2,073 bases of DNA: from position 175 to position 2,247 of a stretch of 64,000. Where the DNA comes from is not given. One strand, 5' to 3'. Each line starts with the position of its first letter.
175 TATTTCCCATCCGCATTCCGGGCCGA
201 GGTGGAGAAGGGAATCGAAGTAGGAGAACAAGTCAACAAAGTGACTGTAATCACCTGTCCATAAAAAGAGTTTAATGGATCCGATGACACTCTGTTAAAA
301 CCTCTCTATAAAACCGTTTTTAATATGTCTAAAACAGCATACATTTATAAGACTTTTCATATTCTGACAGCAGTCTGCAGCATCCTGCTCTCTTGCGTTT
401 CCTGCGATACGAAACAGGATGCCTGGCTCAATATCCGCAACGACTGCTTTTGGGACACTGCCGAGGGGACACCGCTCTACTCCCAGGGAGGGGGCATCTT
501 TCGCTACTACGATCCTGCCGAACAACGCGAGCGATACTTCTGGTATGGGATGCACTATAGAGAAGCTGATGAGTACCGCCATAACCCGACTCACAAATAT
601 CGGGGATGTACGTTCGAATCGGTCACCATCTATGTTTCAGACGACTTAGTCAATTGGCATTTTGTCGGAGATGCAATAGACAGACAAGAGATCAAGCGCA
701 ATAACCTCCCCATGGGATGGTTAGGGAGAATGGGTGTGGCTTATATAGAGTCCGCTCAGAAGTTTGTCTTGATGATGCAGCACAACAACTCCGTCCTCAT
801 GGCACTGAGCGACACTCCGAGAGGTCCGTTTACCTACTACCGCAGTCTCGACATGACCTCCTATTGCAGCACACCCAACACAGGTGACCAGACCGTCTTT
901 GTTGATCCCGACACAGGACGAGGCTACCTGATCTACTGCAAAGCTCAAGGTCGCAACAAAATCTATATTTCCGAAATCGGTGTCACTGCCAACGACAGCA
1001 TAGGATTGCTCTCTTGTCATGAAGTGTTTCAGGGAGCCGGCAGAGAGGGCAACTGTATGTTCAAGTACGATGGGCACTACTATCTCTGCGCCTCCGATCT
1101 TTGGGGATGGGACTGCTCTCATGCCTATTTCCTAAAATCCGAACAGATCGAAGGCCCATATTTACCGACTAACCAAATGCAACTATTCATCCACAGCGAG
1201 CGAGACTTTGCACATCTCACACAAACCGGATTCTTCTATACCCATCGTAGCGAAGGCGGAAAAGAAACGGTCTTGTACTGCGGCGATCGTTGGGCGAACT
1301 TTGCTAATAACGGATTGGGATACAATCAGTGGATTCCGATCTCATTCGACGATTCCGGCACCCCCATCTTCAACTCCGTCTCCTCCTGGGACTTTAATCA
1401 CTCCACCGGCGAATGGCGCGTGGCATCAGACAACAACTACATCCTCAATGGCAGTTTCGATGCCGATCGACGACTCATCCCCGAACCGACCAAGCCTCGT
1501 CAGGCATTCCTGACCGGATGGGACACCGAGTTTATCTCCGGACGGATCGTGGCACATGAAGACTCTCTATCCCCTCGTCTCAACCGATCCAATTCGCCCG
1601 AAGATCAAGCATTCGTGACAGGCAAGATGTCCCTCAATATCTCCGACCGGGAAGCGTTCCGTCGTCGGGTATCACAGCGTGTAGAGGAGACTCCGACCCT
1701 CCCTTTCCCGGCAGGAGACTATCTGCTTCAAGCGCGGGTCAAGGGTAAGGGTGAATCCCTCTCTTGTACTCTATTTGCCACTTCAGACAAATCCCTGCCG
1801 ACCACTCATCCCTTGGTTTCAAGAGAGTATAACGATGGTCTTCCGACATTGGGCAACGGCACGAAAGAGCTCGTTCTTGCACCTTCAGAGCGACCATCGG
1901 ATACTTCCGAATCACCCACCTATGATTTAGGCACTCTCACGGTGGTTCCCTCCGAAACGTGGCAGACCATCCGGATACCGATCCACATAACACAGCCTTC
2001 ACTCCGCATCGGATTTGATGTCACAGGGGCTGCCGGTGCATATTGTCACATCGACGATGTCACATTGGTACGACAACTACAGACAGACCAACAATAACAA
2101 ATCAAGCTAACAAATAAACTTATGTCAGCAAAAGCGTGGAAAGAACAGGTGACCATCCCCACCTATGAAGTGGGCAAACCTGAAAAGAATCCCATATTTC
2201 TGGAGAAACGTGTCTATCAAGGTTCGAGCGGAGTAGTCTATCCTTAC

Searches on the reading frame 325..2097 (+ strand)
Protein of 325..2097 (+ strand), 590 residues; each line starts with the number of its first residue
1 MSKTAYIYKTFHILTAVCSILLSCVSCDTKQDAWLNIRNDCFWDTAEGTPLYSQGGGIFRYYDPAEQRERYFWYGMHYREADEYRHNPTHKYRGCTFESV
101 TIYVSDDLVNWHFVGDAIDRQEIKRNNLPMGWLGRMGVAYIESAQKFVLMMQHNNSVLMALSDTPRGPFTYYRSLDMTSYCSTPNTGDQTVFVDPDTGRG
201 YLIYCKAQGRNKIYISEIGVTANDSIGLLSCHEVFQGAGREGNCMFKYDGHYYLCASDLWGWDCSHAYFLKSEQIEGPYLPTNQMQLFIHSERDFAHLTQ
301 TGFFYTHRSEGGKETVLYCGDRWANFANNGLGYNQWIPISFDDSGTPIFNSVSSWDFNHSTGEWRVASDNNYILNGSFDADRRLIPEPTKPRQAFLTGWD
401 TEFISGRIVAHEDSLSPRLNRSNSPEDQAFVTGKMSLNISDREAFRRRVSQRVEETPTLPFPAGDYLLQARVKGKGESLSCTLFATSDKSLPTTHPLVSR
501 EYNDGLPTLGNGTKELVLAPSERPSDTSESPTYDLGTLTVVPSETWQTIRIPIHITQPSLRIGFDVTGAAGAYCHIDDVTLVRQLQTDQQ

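Call 13: search_protein_families(library=pfam, proteins=[window:325-2097:+])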
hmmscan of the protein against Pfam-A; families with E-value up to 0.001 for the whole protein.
window:325-2097:+ (590 aa): 1 family
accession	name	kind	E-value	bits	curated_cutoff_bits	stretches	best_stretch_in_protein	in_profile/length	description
PF04616.20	Glyco_hydro_43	-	1.3e-14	54.7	32.2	1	96-302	31-243/288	Glycosyl hydrolases family 43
